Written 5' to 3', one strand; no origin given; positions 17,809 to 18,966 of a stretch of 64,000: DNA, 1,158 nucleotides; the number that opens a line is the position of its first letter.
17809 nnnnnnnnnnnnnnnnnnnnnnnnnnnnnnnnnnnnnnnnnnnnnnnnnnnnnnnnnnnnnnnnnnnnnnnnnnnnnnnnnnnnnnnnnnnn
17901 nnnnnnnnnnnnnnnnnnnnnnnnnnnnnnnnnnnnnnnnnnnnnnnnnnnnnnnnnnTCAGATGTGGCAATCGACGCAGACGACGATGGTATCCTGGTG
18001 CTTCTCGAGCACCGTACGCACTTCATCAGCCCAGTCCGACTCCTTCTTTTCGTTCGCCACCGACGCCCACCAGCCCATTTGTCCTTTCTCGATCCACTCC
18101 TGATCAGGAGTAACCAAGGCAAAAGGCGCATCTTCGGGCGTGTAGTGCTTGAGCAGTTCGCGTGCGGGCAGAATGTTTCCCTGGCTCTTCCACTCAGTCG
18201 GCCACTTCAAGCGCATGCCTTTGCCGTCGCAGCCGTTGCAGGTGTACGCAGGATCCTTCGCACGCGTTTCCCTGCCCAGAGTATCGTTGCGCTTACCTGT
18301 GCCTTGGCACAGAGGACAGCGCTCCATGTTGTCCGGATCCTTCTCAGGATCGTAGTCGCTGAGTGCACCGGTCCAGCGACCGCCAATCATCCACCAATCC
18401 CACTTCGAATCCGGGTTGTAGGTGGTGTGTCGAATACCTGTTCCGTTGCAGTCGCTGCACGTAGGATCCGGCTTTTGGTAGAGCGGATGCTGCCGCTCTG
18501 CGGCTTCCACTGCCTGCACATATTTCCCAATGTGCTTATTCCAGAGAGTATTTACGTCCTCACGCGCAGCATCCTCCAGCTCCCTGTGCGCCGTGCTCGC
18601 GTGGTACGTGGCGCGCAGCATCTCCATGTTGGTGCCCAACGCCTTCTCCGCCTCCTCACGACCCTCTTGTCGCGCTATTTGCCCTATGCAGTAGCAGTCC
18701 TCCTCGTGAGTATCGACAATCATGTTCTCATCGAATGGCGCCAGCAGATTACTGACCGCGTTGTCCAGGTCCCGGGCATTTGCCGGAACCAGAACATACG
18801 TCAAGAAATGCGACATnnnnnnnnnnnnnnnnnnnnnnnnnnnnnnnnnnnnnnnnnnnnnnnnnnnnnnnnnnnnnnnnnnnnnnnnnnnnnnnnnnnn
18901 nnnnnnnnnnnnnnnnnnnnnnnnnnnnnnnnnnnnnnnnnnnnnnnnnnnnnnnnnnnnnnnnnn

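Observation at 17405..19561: Split polynucleotide-kinase/phosphatase-like pair: P-loop kinase + calcineurin-like phosphoesterase flanking a Cys-rich protein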

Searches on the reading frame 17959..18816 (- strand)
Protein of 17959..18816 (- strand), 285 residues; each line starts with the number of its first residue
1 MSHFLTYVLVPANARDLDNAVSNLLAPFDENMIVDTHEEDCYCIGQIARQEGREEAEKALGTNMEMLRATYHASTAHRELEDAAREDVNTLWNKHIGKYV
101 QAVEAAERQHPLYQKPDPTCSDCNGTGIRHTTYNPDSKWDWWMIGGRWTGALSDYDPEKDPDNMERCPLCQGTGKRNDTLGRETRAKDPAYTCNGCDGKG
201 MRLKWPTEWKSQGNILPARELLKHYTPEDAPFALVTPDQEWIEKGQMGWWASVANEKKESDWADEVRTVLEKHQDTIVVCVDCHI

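Call 3: search_protein_families(library=pfam, proteins=[window:17959-18816:-], max_evalue=0.1)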
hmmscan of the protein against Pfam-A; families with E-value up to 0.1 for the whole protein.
window:17959-18816:- (285 aa): 2 families
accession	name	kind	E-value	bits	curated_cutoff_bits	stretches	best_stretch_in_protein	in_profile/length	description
PF00684.25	DnaJ_CXXCXGXG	-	1.4e-06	28.9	32.7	1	162-203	13-54/65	DnaJ central domain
PF15777.11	Anti-TRAP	-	0.011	16.2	32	0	164-201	10-41/59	Tryptophan RNA-binding attenuator protein inhibitory protein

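Call 4: search_protein_families(library=phrogs, proteins=[window:17959-18816:-], max_evalue=0.01)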
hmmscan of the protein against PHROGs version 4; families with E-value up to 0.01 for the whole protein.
window:17959-18816:- (285 aa): 5 families
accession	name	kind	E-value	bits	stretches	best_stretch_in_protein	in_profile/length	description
phrog_10079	-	unknown function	5.2e-27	96.1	2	231-285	290-344/344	-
phrog_6060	-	transcription regulation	5.7e-05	24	0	166-202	15-49/61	anti-termination protein Q-like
phrog_8027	-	unknown function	0.00015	23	0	163-201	4-38/153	-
phrog_3931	-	unknown function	0.00036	21.6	0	167-177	47-57/59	-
phrog_33421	-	unknown function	0.0035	18.4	0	118-175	8-63/65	-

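Call 8: search_protein_families(library=ncbifam, proteins=[window:17959-18816:-], max_evalue=0.1)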
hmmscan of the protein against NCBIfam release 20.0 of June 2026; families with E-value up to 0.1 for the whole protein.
window:17959-18816:- (285 aa): 3 families
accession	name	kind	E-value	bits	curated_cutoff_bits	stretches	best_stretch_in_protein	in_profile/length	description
TIGR02349.1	DnaJ_bact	equivalog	0.00019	20.9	377.2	1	160-204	156-200/354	molecular chaperone DnaJ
NF058604.1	RtpA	equivalog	0.0002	21.4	65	1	166-201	11-34/50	anti-TRAP protein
NF047454.1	SphinmyaseLepto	equivalog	0.089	12.1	400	0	109-155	114-158/235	sphingomyelinase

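Call 11: search_solved_structures(query=window:17959-18816:-, max_evalue=1, show_alignments=1)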
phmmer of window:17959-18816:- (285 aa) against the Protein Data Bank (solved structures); distinct sequences matched with E-value up to 1: 3.
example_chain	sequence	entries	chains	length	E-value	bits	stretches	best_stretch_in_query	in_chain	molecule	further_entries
2lsn_A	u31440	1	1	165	0.26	14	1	114-144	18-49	RNase H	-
1jib_A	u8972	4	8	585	0.97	12.1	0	216-279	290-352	NEOPULLULANASE | ALPHA-AMYLASE II | Neopullulanase 2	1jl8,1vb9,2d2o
1vfm_A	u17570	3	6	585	0.97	12.1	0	216-279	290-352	Neopullulanase 2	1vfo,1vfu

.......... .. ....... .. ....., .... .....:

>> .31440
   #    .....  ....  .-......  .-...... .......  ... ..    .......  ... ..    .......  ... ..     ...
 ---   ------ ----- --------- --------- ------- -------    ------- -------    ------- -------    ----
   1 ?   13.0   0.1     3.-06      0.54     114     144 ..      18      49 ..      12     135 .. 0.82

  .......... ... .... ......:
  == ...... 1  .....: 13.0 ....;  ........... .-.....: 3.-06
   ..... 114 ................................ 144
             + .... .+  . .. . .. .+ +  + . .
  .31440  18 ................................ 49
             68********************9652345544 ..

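Call 13: find_homologous_proteins(query=window:17959-18816:-, max_evalue=0.001)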
Query window:17959-18816:- (285 aa): 755 proteins with E <= 0.001 among 1445 candidates; the best 120 are listed.
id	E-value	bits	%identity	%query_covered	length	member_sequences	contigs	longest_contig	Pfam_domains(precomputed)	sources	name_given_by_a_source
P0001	4.0e-201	685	100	100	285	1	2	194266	PF00684.26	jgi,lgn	jgi:hypothetical protein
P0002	3.7e-84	301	48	100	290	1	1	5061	-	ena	-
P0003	5.8e-82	294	47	100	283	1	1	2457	PF00684.26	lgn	-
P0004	4.7e-80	287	47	100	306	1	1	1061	PF00684.26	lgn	-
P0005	8.6e-80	287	46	100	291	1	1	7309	PF00684.26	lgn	-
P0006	1.3e-79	286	46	100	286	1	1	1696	PF00684.26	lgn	-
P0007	1.1e-78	283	46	100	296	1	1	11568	PF00684.26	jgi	jgi:hypothetical protein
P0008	8.2e-78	280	46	100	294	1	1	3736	PF00684.26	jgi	-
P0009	2.0e-77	279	46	100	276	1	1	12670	PF00684.26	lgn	-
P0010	3.0e-77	278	48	100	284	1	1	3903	PF00684.26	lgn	-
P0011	3.5e-77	278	42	100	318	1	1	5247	PF00684.26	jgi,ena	-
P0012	4.8e-77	278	46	100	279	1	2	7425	PF00684.26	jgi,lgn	jgi:hypothetical protein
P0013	1.1e-74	270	46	100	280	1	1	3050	-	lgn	-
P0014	1.6e-74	269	45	100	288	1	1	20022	PF00684.26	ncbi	-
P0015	7.0e-74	267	42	100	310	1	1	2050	-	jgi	jgi:hypothetical protein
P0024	6.7e-71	257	43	99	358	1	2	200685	PF00684.26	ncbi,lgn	-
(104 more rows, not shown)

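Call 14: find_encoding_contigs(protein=P0001, flank=10000, max_places=3)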
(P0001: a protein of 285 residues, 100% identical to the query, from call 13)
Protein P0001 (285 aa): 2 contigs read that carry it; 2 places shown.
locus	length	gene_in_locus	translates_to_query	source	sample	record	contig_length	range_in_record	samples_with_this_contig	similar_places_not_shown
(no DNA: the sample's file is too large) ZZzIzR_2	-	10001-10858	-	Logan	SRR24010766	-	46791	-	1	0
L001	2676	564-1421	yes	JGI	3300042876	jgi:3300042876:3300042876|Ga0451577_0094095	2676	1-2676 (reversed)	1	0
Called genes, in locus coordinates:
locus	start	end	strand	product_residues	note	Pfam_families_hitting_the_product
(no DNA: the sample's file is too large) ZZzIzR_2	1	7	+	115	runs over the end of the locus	-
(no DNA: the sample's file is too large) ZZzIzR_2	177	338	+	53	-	-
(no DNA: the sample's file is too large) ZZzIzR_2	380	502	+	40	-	-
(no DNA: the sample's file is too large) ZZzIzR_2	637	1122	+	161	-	-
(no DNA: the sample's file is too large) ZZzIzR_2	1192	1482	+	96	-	-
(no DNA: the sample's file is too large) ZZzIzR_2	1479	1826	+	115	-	-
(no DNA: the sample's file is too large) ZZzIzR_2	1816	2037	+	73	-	-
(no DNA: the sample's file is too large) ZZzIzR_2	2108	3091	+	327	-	PF01391:Collagen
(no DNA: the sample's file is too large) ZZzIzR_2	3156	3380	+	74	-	-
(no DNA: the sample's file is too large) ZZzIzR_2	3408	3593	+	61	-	-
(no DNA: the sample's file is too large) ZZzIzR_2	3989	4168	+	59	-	-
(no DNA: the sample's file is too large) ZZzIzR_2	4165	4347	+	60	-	-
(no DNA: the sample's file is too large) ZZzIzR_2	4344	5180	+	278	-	PF14243:R2K_3, PF18299:R2K_2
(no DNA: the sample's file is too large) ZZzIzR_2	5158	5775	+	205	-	-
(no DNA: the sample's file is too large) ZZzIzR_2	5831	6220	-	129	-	PF02026:RyR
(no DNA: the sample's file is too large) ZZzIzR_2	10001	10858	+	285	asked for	PF00684:DnaJ_CXXCXGXG (faint)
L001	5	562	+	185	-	-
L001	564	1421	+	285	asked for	PF00684:DnaJ_CXXCXGXG (faint)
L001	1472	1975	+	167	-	PF08433:KTI12, PF13671:AAA_33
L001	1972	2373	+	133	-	-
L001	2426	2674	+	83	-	?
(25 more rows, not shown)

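Call 15: find_encoding_contigs(protein=P0024, flank=8000, max_places=3)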
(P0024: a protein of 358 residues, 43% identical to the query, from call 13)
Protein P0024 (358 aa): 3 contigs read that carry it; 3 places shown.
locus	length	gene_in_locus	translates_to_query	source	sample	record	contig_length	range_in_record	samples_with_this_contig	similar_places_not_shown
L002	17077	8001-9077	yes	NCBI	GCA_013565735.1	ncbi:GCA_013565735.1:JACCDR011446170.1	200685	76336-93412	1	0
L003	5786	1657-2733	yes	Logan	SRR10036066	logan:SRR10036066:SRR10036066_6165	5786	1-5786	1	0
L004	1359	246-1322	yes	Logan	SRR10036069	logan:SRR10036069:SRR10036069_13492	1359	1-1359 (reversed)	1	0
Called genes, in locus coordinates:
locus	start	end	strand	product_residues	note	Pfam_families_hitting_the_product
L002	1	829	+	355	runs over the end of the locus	-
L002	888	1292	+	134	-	-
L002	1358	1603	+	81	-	-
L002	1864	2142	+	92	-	-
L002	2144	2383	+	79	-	-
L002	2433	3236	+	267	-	-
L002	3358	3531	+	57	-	-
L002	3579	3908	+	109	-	-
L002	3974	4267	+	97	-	-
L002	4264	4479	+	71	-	-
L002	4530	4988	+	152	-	-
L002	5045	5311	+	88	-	-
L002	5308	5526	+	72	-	-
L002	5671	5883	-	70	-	-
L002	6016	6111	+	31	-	-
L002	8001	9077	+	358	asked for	PF00684:DnaJ_CXXCXGXG (faint)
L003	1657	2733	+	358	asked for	PF00684:DnaJ_CXXCXGXG (faint)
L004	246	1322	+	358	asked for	PF00684:DnaJ_CXXCXGXG (faint)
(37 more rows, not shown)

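Call 33: predict_structure(alignment_id=A2)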
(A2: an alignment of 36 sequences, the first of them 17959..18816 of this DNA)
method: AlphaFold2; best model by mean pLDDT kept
length: 285 residues; sequences in the alignment: 36
mean_pLDDT: 94.9   pTM: 0.85
mean pLDDT of the five models: 94.9, 94.3, 93.1, 93.0, 92.5
residues with pLDDT >= 90: 260; 70-90: 18; 50-70: 7; < 50: 0
segments of 3 or more residues with pLDDT < 50: none
pLDDT, mean of each block of 10 residues (from residue 1): 93 98 98 97 97 98 97 85 71 95 98 98 98 96 96 96 97 96 96 96 95 97 97 98 91 91 98 98 95
secondary structure, 60 per line:
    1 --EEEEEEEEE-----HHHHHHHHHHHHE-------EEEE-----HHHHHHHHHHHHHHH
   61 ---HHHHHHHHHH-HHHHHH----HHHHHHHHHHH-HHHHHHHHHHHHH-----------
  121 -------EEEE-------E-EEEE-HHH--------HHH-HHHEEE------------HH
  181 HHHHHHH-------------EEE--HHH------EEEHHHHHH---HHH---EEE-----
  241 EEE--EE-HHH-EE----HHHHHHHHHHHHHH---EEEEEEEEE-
elements in order: E3-11 H17-28 E37-40 H46-60 H64-73 H75-80 H85-95 H97-109 E128-131 E141-144 E164-166 H179-187 E201-203 E215-217 H218-223 E233-235 E241-243 H259-272 E276-284

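Call 40: find_related_loci(query=A2, collection=viral_contigs, flank=6000)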
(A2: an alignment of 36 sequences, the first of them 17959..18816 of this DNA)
Query A2 (285 aa) in viral_contigs; peptide patterns used: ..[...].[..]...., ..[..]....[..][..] (x = any residue, [..] = any of these).
599 stretches matched a pattern (row limit reached: there are more); 444 encode a relative of the query (tblastn E <= 1e-3); the best 80 are kept; 80 distinct loci.
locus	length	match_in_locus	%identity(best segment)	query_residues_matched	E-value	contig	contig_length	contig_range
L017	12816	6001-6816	44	1-285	1e-77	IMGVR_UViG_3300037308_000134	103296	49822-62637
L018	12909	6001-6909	38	1-285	2e-58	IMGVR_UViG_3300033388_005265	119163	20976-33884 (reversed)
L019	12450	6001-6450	48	127-285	6e-45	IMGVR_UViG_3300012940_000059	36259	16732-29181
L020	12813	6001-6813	33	1-285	9e-45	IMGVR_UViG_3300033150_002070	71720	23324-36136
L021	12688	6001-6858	29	1-285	2e-42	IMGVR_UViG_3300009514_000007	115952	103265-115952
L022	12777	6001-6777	31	1-285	6e-42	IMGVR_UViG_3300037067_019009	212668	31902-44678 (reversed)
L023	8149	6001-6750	33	1-285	2e-41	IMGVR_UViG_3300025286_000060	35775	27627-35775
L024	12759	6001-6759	32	1-285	3e-41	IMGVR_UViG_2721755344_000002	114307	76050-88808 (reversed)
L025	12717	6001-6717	29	1-285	7e-38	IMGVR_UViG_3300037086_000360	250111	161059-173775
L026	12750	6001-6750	29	1-285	2e-32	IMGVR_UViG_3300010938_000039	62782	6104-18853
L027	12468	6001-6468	40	1-148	5e-32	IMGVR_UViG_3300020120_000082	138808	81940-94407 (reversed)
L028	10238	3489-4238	29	1-285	1e-31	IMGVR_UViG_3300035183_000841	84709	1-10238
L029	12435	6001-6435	41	134-284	2e-30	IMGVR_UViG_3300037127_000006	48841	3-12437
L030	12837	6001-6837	29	1-285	3e-30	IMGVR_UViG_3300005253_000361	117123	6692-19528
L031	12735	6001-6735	56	134-285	3e-27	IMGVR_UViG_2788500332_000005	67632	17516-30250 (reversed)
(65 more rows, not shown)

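Call 50: search_protein_families(library=pfam, alignment_id=A6, max_evalue=0.0001)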
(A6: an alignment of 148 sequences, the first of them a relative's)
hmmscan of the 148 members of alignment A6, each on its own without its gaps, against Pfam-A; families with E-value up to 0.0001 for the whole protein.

A. member 1, L017:4761-5249:+ (162 aa): 1 family
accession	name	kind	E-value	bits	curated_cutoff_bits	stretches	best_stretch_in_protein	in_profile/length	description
PF18406.6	DUF1281_C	-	1.7e-13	50.7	22.8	1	100-153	7-62/88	Ferredoxin-like domain in Api92-like protein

B. families by the number of members that match (of 148 scanned): 32 families (the first 25 are shown)
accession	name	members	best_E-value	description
PF24703.2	DUF7666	3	8.9e-35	Domain of unknown function (DUF7666)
PF01469.24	Pentapeptide_2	3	8.1e-24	Pentapeptide repeats (8 copies)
PF06067.16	DUF932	2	1.4e-51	Domain of unknown function (DUF932)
PF12957.13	DUF3846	2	3.8e-29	Domain of unknown function (DUF3846)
PF13481.12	AAA_25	2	2.6e-24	AAA domain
PF08769.17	Spo0A_C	2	9.8e-16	Sporulation initiation factor Spo0A C terminal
PF13476.12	AAA_23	2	2.6e-14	AAA domain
PF13175.12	AAA_15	2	1.8e-10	AAA ATPase domain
PF13555.12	AAA_29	2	1.9e-06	P-loop containing region of AAA domain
PF02463.25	SMC_N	2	2.4e-06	RecF/RecN/SMC N terminal domain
PF00476.26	DNA_pol_A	1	4.3e-57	DNA polymerase family A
PF00210.30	Ferritin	1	1.1e-31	Ferritin-like domain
PF25186.1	Tad4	1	1.1e-29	Type I Thoeris inhibitor Tad4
PF02511.20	Thy1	1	5.4e-28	Thymidylate synthase complementing protein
PF00004.35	AAA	1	6.2e-24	ATPase family associated with various cellular activities (AAA)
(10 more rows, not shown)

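Call 72: fold_search(model_id=the predicted structure, library=viral)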
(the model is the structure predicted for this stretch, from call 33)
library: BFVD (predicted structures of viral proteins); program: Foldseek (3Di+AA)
matches with E <= 10: 133; with E <= 0.001: 6
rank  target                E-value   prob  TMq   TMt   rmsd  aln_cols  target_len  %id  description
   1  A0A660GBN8            5.8e-15  1.00  0.50  0.45  13.9       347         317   20  (no name in the UniProt tables at hand)
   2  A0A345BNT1            1.9e-12  1.00  0.41  0.43  15.8       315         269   18  (no name in the UniProt tables at hand)
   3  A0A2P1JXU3            2.9e-12  1.00  0.41  0.41  17.6       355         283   20  Uncharacterized protein [Rhodococcus phage Finch]
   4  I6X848                5.3e-09  1.00  0.38  0.28  18.0       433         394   18  Uncharacterized protein [Pseudomonas phage MP1412]
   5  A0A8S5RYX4            1.3e-05  1.00  0.31  0.33  16.6       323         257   10  Uncharacterized protein [Myoviridae sp. ctNQV2]
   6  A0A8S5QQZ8            1.5e-05  1.00  0.32  0.47  14.9       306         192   11  Uncharacterized protein [Siphoviridae sp. ct4be24]
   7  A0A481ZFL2            9.9e-03  0.90  0.28  0.43  13.0       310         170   12  Uncharacterized protein [Pithovirus LCPAC406]
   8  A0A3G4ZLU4            7.4e-02  0.97  0.13  0.44   7.5        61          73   24  Uncharacterized protein [Terrestrivirus sp.]
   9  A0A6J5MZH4            1.0e-01  0.97  0.12  0.37   5.4        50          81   28  Uncharacterized protein [uncultured Caudovirales phage]
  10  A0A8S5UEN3            1.0e-01  0.80  0.18  0.35   9.6        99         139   13  Uncharacterized protein [Siphoviridae sp. ctX5W26]
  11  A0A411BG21            1.2e-01  0.99  0.11  0.39   2.9        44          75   32  (no name in the UniProt tables at hand)
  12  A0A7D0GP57            3.0e-01  0.66  0.14  0.46   6.5        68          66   18  (no name in the UniProt tables at hand)
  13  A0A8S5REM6            3.8e-01  0.44  0.15  0.38  12.2        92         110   15  Uncharacterized protein [virus sp. ctkyY8]
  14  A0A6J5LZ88            4.6e-01  0.63  0.09  0.45   6.4        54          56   17  Uncharacterized protein [uncultured Caudovirales phage]
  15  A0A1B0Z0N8            8.5e-01  0.11  0.11  0.20   8.2        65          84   20  (no name in the UniProt tables at hand)
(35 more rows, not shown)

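Call 73: search_dna_similar(query=window:17959-18816:-, collection=phages, mode=protein, max_rows=15)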
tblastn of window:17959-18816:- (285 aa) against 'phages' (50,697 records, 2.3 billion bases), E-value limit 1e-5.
Records with a match: 12; places in all: 12; records where one place covers at least 80% of the query: 8.
Best place of each record, by identity: <60% 12.
By first word of the organism name: Gordonia 4; Arthrobacter 2; Bacteriophage 1; Nocardia 1; Mycobacterium 1; Myxococcus 1; Rhizobium 1; Caudoviricetes 1.
By host as written in the record: Gordonia terrae CAG3 4; - 2; Arthrobacter globiformis B-2979 2; Nocardia transvalensis 1; Mycobacterium smegmatis mc#155 1; Myxococcus sp. 1; Rhizobium phaseoli N771 1.
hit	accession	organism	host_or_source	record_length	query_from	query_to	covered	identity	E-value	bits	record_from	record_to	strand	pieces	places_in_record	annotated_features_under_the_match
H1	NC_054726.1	Gordonia phage Stormageddon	Gordonia terrae CAG3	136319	1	285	100%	28.7%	2e-11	70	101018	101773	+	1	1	144: hypothetical protein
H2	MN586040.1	Gordonia phage Stormageddon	Gordonia terrae CAG3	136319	1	285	100%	28.7%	2e-11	70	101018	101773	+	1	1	144: hypothetical protein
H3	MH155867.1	Gordonia phage Easley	Gordonia terrae CAG3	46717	1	285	100%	27.5%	8e-18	89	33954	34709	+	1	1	46: hypothetical protein | 45: hypothetical protein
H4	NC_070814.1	Gordonia phage Easley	Gordonia terrae CAG3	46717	1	285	100%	27.5%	8e-18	89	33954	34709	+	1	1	46: hypothetical protein | 45: hypothetical protein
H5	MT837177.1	Bacteriophage sp.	human fecal samples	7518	1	285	100%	26.4%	4e-9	63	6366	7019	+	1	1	record has no annotation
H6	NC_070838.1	Arthrobacter phage SilentRX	Arthrobacter globiformis B-2979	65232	1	285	100%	23.1%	2e-9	64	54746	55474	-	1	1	80: hypothetical protein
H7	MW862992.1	Arthrobacter phage SilentRX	Arthrobacter globiformis B-2979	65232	1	285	100%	23.1%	2e-9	64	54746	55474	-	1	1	80: hypothetical protein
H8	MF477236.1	Nocardia phage NTR1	Nocardia transvalensis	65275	1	285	100%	22.3%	6e-9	62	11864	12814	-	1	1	hypothetical protein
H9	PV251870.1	Mycobacterium phage StAugustine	Mycobacterium smegmatis mc#155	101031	116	285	60%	28.1%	4e-6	54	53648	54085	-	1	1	66: hypothetical protein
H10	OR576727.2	Myxococcus phage Mx1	Myxococcus sp.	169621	134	285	53%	29.1%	3e-9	64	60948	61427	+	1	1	hypothetical protein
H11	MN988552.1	Rhizobium phage RHph_I4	Rhizobium phaseoli N771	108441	188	285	34%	33.3%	1e-6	56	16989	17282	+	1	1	hypothetical protein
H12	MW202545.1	Caudoviricetes sp.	Manatee Spring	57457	209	285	27%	34.2%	6e-6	53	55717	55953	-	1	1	hypothetical protein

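Call 87: search_protein_families(library=padloc, proteins=[window:17959-18816:-], max_evalue=0.01)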
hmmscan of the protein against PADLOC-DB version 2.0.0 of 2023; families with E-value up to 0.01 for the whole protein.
window:17959-18816:- (285 aa): 0 families
